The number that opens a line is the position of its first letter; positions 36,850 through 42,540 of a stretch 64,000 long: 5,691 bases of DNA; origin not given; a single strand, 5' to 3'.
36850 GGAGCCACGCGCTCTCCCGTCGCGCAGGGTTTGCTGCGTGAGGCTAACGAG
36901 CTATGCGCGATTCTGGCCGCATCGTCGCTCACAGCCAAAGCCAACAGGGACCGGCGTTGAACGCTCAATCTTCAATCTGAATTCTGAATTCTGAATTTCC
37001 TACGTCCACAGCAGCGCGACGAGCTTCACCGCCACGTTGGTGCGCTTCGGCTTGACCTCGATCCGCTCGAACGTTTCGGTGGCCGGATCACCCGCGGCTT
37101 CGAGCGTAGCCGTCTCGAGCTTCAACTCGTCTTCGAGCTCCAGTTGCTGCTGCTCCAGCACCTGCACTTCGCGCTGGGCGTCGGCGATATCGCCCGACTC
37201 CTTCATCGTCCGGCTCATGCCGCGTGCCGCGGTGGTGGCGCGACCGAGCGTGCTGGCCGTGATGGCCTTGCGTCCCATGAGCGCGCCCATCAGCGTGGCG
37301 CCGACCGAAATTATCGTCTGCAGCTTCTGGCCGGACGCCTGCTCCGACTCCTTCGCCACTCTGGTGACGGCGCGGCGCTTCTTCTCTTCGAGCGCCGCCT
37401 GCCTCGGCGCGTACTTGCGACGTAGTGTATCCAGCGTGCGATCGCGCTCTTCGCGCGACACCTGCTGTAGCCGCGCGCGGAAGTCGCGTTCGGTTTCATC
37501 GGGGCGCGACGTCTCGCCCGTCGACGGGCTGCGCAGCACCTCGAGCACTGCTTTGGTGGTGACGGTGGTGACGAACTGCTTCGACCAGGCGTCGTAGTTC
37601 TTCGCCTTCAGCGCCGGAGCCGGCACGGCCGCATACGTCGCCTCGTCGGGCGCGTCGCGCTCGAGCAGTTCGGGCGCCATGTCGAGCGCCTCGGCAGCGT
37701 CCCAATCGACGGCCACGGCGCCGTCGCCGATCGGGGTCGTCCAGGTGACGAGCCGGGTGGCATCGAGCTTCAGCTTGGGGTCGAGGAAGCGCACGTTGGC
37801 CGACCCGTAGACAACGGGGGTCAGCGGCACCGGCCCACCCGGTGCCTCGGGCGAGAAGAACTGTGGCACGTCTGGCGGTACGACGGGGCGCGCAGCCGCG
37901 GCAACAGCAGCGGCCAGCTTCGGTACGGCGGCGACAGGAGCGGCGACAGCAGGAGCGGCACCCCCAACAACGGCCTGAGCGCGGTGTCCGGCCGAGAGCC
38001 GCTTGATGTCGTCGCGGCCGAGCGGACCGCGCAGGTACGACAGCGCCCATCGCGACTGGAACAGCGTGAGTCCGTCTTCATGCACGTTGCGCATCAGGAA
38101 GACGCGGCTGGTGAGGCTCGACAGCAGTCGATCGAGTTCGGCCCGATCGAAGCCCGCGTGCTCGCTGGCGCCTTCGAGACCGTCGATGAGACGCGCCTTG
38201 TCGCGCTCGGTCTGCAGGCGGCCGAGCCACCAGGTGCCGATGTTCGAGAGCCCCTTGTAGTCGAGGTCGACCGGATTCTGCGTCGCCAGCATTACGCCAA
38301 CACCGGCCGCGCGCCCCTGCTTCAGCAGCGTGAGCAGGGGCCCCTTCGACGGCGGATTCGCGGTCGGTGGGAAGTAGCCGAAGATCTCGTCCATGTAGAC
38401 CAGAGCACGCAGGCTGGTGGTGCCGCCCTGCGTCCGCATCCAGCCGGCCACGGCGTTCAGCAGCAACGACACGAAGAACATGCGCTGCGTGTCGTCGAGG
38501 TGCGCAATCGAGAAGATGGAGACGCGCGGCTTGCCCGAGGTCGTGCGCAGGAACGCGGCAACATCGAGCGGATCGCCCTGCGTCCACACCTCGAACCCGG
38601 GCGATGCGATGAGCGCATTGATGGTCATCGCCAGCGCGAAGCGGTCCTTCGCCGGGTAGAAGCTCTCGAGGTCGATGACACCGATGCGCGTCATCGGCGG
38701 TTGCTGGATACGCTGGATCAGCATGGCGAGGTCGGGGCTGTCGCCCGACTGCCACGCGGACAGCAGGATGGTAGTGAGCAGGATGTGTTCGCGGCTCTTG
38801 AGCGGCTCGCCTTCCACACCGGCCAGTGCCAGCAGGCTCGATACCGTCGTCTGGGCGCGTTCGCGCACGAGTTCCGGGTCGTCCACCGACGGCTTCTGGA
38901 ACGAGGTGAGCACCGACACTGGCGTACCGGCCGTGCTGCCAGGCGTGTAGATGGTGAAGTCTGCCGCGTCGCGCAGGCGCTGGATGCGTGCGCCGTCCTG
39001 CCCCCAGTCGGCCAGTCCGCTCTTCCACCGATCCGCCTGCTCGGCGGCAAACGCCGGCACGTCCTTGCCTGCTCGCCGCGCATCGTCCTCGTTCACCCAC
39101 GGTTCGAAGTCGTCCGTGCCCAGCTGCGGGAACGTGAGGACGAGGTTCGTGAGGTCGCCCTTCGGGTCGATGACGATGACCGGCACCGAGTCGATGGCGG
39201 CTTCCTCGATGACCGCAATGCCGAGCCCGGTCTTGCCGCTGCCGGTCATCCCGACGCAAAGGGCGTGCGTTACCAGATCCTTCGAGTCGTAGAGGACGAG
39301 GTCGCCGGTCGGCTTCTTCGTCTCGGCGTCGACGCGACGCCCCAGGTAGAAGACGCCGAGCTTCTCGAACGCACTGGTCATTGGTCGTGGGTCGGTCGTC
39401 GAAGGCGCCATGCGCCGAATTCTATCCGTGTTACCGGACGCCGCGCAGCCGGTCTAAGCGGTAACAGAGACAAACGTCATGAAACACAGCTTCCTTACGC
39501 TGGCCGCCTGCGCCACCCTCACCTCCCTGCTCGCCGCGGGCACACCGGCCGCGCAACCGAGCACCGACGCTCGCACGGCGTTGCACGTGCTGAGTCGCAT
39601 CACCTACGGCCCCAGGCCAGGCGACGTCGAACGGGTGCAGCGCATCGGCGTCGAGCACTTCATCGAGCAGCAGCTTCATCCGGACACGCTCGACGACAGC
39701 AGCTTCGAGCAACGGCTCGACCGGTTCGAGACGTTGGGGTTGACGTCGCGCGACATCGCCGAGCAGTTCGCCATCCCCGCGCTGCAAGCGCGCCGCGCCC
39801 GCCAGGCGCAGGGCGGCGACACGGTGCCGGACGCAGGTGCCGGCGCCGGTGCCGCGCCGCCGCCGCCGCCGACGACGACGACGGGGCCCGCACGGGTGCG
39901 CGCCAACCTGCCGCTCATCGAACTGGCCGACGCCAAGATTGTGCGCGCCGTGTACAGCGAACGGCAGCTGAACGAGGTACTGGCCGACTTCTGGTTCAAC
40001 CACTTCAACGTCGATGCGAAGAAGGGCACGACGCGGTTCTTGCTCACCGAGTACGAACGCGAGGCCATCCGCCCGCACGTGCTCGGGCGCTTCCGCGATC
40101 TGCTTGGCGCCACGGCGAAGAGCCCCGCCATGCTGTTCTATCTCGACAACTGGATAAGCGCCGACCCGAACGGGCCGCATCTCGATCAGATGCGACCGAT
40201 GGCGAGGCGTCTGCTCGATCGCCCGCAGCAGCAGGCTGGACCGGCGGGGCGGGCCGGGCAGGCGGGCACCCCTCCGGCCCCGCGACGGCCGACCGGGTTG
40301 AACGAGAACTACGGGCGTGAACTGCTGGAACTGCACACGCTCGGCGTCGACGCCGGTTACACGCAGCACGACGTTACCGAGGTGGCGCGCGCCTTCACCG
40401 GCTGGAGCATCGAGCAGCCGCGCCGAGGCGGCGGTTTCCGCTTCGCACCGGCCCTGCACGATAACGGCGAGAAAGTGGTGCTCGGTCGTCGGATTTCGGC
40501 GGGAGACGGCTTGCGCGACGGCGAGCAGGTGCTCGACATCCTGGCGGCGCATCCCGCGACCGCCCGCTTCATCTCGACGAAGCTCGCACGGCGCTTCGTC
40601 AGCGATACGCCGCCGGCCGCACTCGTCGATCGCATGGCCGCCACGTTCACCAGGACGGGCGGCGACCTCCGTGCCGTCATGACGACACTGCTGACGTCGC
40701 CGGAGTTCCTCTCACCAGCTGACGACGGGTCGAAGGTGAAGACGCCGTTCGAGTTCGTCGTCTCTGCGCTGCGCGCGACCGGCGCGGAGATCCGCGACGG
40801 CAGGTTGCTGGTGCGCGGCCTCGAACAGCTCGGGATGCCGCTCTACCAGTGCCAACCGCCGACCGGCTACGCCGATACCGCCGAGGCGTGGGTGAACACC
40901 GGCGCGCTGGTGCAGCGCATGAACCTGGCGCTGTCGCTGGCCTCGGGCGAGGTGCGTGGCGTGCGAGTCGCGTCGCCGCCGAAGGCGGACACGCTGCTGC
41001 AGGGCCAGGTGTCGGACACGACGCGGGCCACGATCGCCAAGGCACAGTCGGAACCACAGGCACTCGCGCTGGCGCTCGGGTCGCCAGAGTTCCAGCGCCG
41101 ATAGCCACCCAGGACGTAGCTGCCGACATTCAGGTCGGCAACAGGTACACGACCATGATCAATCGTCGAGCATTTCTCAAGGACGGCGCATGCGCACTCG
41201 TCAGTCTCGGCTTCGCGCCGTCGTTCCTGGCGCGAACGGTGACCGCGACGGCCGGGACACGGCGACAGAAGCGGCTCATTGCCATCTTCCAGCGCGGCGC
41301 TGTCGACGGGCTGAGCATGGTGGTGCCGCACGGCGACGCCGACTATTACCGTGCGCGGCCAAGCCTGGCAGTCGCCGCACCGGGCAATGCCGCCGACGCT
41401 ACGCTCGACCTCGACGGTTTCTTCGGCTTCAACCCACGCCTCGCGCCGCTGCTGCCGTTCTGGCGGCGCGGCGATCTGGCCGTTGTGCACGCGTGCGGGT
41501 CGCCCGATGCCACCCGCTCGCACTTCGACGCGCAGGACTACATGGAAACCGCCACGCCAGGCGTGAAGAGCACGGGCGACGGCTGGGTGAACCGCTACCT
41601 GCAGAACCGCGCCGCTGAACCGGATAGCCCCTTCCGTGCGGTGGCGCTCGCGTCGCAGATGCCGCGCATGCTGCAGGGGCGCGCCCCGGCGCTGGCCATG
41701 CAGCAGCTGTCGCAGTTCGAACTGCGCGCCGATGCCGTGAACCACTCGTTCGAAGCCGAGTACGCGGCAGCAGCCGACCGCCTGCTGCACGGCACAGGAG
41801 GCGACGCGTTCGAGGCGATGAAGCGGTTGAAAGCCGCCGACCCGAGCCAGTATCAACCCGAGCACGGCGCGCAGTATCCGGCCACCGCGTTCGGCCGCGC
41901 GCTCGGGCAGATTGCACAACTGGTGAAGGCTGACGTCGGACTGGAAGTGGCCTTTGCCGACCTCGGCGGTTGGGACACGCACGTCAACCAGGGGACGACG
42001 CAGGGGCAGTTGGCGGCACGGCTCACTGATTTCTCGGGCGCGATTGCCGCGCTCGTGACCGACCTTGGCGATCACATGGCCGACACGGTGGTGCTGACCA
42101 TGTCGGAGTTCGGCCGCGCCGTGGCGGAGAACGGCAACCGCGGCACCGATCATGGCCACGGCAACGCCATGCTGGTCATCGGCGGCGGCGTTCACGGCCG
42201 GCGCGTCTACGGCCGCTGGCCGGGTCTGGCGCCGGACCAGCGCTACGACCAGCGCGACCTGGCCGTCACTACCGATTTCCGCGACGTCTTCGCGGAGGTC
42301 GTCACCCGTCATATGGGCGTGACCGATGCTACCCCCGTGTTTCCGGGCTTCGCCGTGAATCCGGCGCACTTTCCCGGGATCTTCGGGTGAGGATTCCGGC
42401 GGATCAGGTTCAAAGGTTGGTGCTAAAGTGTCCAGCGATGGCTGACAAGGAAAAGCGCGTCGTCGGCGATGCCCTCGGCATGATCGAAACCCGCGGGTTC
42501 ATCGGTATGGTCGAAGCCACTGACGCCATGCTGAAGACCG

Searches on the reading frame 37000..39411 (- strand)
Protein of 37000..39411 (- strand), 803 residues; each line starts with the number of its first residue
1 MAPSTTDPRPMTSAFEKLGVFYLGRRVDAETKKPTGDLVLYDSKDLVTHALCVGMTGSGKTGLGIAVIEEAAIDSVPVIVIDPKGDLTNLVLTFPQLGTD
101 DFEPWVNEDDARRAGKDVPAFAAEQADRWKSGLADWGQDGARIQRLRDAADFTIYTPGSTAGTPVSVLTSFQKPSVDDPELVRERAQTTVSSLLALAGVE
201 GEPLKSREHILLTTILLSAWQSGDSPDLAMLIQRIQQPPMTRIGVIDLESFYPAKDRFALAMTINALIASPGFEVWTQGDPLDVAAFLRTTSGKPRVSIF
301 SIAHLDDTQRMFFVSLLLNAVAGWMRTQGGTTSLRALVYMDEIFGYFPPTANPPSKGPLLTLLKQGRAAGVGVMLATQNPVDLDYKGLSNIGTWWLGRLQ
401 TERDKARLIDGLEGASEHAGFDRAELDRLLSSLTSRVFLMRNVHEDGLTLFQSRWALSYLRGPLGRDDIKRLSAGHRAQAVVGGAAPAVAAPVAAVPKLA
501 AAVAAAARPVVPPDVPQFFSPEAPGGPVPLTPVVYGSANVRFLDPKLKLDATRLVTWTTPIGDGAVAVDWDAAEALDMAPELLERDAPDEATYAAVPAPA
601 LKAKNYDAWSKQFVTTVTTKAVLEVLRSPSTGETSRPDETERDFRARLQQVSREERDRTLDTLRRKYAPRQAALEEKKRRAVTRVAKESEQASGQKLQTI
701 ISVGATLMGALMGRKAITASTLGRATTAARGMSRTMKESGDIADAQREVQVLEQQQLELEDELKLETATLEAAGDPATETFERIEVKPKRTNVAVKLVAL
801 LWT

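Call 10: search_protein_families(library=pfam, proteins=[window:37000-39411:-], max_evalue=0.001)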
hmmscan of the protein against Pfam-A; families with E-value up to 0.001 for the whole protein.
window:37000-39411:- (803 aa): 2 families
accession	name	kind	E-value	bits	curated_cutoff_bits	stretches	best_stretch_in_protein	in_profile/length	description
PF05872.18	HerA_C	-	6.3e-06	25.5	22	0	48-91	22-65/502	Helicase HerA-like C-terminal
PF01935.23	DUF87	-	2.8e-05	24.7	23.2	1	43-89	18-66/220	Helicase HerA, central domain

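Call 77: search_protein_families(library=padloc, proteins=[window:37000-39411:-], max_evalue=0.0001)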
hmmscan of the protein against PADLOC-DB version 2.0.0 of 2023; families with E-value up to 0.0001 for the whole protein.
window:37000-39411:- (803 aa): 6 families
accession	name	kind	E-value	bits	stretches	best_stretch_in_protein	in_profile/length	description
PDLC04140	mad8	-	2.7e-11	41.6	1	48-417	28-270/314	mads_8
PDLC04105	HerA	-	2e-08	31.3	0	314-408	398-497/576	-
PDLC04103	HerA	-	4.2e-07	26.7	0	364-406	474-516/579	-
PDLC04100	HerA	-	2.1e-06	24.7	1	361-417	470-526/580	-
PDLC01055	HerA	-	3.4e-06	24.1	0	317-388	403-472/532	Type III coevolved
PDLC02185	HerA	-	1.1e-05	22.4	1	296-418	407-533/585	-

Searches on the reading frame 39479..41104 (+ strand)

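Call 10: search_protein_families(library=pfam, proteins=[window:39479-41104:+], max_evalue=0.001)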
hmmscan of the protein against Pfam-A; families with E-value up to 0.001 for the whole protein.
window:39479-41104:+ (541 aa): 1 family
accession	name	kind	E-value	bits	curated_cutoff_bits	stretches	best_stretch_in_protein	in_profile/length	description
PF08811.16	DUF1800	-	4.9e-142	474.4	26.1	1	36-540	1-419/419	Protein of unknown function (DUF1800)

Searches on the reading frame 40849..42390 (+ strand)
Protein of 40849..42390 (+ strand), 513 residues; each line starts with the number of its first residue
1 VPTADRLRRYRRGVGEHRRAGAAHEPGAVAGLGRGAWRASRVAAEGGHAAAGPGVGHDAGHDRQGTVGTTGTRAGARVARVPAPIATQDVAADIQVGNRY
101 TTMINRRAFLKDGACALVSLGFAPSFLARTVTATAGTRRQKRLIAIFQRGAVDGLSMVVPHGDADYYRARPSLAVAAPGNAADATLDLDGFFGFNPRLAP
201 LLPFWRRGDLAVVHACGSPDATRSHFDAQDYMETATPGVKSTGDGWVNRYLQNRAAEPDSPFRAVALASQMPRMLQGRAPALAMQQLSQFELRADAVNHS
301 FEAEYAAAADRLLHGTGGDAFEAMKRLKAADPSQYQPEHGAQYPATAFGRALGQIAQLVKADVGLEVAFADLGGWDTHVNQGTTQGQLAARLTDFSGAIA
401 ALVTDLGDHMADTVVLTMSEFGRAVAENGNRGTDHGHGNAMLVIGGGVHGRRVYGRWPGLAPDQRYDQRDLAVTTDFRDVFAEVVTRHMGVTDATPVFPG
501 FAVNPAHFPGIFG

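Call 34: search_protein_families(library=pfam, proteins=[window:40849-42390:+], max_evalue=0.001)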
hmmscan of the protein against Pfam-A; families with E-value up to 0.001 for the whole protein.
window:40849-42390:+ (513 aa): 1 family
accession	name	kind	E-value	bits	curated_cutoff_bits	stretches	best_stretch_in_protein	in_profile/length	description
PF07394.17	DUF1501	-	5.4e-37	128.3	27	1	141-493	2-381/390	Protein of unknown function (DUF1501)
